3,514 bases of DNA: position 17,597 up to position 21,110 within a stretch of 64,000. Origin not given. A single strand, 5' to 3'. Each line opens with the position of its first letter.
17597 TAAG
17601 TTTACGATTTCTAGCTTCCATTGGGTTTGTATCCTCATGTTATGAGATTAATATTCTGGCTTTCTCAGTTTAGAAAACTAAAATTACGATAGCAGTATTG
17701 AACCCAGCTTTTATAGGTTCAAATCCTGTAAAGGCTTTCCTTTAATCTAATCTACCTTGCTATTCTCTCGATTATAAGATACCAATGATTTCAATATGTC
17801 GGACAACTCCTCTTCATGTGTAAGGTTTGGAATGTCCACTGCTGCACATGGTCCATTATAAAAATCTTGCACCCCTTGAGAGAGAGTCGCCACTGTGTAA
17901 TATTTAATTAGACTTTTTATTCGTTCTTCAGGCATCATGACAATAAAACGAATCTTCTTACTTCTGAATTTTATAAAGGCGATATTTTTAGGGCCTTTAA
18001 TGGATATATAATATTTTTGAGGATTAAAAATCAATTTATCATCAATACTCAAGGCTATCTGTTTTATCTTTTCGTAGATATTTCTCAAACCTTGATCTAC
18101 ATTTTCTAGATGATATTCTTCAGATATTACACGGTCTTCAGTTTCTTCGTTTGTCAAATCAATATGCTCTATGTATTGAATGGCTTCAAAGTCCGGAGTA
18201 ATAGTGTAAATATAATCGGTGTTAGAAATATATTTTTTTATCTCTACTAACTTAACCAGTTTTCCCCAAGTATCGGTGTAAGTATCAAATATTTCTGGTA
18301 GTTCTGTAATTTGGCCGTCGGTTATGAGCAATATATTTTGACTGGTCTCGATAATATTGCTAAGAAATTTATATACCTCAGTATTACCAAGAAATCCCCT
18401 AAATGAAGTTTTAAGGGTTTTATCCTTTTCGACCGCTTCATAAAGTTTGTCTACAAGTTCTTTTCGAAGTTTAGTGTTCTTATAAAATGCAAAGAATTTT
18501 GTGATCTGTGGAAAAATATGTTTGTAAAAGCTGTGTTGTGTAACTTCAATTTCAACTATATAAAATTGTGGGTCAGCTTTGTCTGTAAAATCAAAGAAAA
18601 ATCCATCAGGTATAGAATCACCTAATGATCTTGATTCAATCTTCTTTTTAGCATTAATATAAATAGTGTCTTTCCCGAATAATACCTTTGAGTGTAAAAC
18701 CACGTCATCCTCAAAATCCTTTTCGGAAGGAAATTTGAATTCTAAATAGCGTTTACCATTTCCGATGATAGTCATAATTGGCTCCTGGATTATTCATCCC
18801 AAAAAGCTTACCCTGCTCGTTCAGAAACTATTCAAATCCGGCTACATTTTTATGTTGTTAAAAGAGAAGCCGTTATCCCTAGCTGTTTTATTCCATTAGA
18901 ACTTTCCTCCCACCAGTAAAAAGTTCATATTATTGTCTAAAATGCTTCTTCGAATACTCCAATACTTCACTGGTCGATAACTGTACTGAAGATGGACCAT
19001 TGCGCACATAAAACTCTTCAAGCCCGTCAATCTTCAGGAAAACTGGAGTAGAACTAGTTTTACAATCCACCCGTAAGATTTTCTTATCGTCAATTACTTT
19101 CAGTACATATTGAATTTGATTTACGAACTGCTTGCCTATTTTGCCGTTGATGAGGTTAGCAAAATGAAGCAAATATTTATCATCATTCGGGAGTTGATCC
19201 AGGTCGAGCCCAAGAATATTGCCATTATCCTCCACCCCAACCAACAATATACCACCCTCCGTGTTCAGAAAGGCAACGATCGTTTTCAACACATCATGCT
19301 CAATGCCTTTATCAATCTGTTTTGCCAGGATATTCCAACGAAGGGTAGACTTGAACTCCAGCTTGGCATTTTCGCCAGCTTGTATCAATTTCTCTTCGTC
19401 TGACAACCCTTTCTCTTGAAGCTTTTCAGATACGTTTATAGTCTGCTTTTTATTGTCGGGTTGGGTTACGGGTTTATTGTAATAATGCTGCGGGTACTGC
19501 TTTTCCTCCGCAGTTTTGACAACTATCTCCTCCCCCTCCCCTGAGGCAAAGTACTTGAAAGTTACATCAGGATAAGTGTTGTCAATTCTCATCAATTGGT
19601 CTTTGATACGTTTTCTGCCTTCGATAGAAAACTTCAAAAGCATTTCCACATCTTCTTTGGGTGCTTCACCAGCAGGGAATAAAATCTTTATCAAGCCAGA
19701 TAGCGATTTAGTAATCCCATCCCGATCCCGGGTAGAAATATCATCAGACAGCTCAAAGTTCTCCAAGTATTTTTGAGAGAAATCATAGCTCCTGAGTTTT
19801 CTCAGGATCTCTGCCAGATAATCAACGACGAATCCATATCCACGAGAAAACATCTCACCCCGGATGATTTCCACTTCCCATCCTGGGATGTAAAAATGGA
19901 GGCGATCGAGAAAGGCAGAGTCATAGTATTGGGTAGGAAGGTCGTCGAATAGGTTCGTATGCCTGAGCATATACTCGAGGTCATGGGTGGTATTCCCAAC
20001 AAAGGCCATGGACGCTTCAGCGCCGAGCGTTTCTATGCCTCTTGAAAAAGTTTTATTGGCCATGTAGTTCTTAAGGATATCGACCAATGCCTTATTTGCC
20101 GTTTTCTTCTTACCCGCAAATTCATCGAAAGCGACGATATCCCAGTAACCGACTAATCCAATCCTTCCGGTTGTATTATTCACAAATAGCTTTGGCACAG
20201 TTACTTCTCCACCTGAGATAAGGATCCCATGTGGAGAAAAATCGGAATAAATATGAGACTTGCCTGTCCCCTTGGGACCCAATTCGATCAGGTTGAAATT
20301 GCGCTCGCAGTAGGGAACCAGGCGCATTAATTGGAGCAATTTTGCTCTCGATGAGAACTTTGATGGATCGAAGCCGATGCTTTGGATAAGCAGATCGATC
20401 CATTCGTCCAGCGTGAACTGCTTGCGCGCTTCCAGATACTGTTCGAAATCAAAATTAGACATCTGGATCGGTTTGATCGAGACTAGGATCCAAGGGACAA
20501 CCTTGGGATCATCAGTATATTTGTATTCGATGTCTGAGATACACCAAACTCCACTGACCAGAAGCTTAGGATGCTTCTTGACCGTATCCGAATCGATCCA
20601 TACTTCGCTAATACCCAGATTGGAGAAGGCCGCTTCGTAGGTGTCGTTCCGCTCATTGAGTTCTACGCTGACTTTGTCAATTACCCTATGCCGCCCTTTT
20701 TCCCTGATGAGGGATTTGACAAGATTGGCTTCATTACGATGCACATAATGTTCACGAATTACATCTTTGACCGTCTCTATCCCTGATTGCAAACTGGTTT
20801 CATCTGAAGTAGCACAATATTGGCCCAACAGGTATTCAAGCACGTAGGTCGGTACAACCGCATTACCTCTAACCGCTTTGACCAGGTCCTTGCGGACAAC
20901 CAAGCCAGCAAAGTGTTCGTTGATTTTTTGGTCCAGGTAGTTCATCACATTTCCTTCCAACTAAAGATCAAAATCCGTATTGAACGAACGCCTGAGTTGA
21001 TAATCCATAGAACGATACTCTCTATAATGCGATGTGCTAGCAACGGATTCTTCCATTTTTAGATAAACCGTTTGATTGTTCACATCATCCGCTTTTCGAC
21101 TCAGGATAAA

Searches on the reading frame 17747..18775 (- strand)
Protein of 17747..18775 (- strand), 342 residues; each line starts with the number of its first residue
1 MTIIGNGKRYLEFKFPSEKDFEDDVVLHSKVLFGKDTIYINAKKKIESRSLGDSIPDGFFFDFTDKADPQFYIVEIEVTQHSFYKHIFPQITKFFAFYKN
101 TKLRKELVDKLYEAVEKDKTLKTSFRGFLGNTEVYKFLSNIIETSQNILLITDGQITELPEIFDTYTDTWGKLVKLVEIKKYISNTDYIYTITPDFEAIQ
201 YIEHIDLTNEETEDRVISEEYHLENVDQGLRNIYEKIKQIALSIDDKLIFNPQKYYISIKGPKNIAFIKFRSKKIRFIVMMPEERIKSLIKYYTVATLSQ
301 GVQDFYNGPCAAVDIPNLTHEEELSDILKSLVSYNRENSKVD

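Call 17: search_protein_families(library=pfam, proteins=[window:17747-18775:-], max_evalue=0.001)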
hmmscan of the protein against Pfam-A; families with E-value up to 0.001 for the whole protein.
window:17747-18775:- (342 aa): 0 families

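Call 51: search_protein_families(library=padloc, proteins=[window:17747-18775:-], max_evalue=0.001)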
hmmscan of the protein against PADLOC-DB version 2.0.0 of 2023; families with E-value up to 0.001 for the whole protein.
window:17747-18775:- (342 aa): 2 families
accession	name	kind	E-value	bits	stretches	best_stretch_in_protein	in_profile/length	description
PDLC04945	PDC-S18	-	7.2e-11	39.9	1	174-287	142-260/302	-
PDLC04946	PDC-S18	-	1.6e-06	25.4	1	210-280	200-270/365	-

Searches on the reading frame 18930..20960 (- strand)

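Call 17: search_protein_families(library=pfam, proteins=[window:18930-20960:-], max_evalue=0.001)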
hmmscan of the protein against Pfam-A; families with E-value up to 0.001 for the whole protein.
window:18930-20960:- (676 aa): 3 families
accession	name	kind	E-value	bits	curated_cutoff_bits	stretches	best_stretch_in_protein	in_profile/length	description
PF13337.12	BrxL_ATPase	-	5.2e-126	420.1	25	1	158-468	2-312/313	Lon-like protease BrxL-like, ATPase domain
PF20442.3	BrxL_N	-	2.9e-48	163.6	28.2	1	15-146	1-132/132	BREX system Lon protease-like protein BrxL N-terminal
PF04326.19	SLFN_AlbA_2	-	9.6e-19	68.5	25.3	1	530-661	1-117/118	Schlafen, AlbA_2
